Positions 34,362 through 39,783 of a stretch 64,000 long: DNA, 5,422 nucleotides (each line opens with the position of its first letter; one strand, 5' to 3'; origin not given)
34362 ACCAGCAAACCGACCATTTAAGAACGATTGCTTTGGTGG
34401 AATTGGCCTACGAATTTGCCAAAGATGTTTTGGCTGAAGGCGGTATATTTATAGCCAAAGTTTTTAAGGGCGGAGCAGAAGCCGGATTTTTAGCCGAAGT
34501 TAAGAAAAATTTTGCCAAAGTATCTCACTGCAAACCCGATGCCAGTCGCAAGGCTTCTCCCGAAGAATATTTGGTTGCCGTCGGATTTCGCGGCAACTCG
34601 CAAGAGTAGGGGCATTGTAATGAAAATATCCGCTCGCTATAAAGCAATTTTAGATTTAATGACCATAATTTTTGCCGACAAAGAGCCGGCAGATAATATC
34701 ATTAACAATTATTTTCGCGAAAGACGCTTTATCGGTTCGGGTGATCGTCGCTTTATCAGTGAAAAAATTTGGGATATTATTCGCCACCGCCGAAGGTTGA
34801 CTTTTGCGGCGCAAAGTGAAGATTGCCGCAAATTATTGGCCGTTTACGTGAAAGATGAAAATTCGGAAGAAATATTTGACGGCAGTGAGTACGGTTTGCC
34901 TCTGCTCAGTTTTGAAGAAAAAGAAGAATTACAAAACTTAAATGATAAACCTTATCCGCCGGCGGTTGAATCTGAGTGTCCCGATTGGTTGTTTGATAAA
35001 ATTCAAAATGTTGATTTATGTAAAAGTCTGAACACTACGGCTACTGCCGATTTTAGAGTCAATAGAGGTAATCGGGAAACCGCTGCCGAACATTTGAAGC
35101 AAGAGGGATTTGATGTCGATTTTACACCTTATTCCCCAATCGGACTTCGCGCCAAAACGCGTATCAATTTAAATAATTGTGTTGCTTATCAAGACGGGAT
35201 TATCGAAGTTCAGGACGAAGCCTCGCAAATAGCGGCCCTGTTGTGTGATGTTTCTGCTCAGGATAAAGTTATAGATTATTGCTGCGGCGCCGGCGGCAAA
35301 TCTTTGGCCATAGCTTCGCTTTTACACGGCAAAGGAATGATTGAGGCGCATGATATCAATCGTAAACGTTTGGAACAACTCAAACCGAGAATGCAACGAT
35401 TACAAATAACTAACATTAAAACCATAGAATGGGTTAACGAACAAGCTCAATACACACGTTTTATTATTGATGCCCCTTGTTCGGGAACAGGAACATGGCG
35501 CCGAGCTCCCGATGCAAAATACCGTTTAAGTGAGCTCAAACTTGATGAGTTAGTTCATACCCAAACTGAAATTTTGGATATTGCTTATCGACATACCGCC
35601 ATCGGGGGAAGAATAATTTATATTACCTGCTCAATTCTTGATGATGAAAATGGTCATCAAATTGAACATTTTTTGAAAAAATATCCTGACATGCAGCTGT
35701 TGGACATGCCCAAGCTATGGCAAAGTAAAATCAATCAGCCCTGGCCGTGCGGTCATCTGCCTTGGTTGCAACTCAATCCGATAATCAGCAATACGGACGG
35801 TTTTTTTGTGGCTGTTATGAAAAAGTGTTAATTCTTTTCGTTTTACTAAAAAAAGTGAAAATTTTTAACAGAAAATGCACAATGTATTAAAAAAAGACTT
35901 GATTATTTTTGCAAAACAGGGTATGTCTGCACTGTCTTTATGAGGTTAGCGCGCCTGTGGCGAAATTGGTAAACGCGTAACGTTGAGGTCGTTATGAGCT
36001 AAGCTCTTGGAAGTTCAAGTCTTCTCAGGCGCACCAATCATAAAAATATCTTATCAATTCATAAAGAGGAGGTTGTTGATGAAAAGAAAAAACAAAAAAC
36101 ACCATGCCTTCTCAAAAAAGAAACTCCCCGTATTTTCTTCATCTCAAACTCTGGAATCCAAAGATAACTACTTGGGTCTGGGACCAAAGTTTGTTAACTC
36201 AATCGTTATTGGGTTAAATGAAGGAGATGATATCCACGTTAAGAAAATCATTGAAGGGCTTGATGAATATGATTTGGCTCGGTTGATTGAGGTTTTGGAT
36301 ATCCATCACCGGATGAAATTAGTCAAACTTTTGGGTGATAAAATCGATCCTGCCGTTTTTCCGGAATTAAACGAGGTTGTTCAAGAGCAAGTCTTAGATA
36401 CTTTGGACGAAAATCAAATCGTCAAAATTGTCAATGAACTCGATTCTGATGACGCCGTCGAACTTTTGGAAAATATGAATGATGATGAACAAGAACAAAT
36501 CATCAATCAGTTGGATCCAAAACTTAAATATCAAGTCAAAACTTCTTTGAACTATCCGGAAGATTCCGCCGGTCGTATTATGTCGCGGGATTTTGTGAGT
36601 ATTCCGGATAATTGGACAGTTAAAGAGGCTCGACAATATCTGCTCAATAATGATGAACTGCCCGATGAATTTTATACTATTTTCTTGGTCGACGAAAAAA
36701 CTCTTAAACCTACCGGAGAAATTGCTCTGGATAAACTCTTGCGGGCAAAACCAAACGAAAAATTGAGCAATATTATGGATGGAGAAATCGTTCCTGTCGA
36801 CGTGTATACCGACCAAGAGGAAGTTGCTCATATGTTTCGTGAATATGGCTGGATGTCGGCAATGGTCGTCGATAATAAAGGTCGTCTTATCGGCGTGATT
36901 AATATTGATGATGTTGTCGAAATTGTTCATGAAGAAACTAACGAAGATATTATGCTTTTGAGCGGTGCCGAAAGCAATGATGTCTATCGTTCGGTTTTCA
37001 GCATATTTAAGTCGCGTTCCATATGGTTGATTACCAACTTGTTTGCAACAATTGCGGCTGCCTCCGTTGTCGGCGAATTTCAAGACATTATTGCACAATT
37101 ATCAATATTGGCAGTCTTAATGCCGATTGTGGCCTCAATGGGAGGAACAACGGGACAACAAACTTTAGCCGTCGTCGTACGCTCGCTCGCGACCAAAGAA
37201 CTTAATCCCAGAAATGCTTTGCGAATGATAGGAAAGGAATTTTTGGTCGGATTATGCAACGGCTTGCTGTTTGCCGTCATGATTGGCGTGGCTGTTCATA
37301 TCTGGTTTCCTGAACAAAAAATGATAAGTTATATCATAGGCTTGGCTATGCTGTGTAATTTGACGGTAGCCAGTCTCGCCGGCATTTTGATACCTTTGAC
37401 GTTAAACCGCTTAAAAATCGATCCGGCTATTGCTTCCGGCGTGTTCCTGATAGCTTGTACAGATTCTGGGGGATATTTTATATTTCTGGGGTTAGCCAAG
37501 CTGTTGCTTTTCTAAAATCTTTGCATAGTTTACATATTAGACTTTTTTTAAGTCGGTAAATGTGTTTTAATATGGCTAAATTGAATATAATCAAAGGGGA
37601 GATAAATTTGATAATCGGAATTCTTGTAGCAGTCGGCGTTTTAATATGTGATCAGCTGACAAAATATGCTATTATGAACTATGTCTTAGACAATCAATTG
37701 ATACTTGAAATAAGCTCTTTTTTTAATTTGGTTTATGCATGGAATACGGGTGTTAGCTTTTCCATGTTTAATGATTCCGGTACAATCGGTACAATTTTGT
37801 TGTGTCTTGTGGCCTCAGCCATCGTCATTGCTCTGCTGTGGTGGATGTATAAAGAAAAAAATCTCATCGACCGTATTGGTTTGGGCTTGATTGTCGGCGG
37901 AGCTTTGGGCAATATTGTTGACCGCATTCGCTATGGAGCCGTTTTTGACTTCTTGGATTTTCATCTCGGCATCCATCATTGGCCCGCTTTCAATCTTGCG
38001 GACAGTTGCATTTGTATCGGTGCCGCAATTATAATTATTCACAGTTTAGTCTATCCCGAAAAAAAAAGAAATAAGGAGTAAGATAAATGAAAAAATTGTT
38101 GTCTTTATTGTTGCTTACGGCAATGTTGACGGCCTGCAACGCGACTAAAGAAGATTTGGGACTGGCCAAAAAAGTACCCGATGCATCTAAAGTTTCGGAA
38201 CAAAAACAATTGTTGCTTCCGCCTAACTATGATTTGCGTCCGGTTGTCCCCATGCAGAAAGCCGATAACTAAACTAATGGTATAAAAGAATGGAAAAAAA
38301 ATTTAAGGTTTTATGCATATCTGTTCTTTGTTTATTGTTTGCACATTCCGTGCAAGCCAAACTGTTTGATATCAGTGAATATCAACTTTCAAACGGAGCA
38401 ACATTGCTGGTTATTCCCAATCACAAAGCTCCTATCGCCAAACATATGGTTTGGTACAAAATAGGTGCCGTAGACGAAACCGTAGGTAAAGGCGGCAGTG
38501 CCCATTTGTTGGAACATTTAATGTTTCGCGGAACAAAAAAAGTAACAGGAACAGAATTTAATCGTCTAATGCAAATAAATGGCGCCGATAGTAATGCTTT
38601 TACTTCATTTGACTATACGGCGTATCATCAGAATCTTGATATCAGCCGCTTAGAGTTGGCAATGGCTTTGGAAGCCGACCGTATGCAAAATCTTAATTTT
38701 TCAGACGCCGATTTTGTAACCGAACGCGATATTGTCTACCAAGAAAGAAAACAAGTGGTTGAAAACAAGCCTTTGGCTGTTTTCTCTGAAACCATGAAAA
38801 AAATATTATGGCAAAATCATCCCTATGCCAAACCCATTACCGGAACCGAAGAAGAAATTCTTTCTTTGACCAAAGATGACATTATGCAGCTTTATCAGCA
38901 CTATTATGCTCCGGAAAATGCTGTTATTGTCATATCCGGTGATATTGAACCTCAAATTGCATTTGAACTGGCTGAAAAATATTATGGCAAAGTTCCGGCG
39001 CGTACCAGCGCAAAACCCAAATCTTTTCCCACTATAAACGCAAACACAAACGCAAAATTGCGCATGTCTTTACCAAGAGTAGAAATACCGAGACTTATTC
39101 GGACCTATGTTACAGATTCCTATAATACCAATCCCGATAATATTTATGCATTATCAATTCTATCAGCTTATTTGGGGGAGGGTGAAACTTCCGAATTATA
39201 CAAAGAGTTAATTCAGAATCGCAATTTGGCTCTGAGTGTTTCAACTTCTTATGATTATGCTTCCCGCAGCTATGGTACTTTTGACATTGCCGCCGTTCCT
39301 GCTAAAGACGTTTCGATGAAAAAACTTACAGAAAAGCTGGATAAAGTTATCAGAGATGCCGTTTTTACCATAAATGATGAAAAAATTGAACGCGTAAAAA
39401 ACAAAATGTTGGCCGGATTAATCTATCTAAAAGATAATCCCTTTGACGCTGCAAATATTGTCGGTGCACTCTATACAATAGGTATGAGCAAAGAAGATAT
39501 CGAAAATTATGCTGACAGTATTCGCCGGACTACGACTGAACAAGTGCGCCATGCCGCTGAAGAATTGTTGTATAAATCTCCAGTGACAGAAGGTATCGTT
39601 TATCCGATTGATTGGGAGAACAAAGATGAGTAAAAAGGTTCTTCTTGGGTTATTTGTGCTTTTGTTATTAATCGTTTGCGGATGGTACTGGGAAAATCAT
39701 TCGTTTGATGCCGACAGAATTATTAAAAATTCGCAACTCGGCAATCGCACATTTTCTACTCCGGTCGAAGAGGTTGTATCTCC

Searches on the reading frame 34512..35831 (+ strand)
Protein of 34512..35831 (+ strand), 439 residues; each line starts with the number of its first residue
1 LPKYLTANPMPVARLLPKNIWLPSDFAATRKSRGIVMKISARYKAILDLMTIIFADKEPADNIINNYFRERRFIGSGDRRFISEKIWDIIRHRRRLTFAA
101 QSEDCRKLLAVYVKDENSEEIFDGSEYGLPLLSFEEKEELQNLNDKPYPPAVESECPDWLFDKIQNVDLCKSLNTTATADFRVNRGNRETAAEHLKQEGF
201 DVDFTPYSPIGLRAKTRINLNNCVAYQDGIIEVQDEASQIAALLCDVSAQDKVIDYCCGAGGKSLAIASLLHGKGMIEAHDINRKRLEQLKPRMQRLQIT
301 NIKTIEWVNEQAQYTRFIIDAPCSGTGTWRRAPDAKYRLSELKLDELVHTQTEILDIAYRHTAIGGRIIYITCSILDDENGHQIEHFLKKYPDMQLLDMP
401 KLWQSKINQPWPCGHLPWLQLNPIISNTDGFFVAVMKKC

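Call 58: search_protein_families(library=pfam, proteins=[window:34512-35831:+], max_evalue=0.00001)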
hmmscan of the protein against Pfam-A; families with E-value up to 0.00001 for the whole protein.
window:34512-35831:+ (439 aa): 1 family
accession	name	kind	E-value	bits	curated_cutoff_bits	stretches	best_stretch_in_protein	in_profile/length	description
PF01189.24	Methyltr_RsmB-F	-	6.5e-38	130.8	27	1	247-436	6-198/199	16S rRNA methyltransferase RsmB/F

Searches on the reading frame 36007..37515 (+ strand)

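Call 58: search_protein_families(library=pfam, proteins=[window:36007-37515:+], max_evalue=0.00001)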
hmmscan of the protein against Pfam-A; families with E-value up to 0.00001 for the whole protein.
window:36007-37515:+ (502 aa): 3 families
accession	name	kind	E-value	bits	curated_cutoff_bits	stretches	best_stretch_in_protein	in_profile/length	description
PF01769.21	MgtE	-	1.1e-33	116.6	27.6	1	372-496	1-125/125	Divalent cation transporter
PF03448.22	MgtE_N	-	1.2e-21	77.5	25.9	1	86-186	2-102/102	MgtE intracellular N domain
PF00571.33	CBS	-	7.7e-16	58.6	24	1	254-308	2-56/57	CBS domain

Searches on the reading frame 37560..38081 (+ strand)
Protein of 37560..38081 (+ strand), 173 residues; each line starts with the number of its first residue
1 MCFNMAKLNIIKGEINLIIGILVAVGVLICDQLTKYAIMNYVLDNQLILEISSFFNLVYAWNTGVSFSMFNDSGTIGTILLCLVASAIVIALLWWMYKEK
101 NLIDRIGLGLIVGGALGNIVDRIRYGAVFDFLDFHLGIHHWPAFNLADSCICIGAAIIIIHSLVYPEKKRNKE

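Call 58: search_protein_families(library=pfam, proteins=[window:37560-38081:+], max_evalue=0.00001)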
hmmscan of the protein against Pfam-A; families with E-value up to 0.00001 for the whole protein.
window:37560-38081:+ (173 aa): 1 family
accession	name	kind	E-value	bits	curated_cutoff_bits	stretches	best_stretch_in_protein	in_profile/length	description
PF01252.23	Peptidase_A8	-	8.8e-40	136.6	25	1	24-163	2-141/142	Signal peptidase (SPase) II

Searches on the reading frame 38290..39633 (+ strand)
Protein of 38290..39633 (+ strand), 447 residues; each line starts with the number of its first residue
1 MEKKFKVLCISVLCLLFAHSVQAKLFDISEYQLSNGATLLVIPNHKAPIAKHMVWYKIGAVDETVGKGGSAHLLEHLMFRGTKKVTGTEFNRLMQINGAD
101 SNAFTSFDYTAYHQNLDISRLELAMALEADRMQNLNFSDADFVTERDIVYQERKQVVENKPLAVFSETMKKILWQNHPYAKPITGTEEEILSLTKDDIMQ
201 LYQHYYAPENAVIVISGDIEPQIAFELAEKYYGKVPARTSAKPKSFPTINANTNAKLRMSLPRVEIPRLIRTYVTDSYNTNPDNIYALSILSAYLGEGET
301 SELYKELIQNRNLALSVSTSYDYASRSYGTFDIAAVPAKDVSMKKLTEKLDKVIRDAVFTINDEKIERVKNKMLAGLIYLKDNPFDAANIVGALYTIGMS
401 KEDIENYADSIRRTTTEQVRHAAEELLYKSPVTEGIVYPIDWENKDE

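Call 56: search_protein_families(library=pfam, proteins=[window:38290-39633:+], max_evalue=0.00001)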
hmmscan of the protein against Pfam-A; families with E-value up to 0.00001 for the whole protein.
window:38290-39633:+ (447 aa): 2 families
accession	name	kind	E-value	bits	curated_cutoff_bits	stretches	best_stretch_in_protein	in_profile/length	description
PF05193.26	Peptidase_M16_C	-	1.4e-26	93.9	23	1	192-373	1-181/181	Peptidase M16 inactive domain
PF00675.25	Peptidase_M16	-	7.9e-25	87.9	22.3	1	43-186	6-148/149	Insulinase (Peptidase family M16)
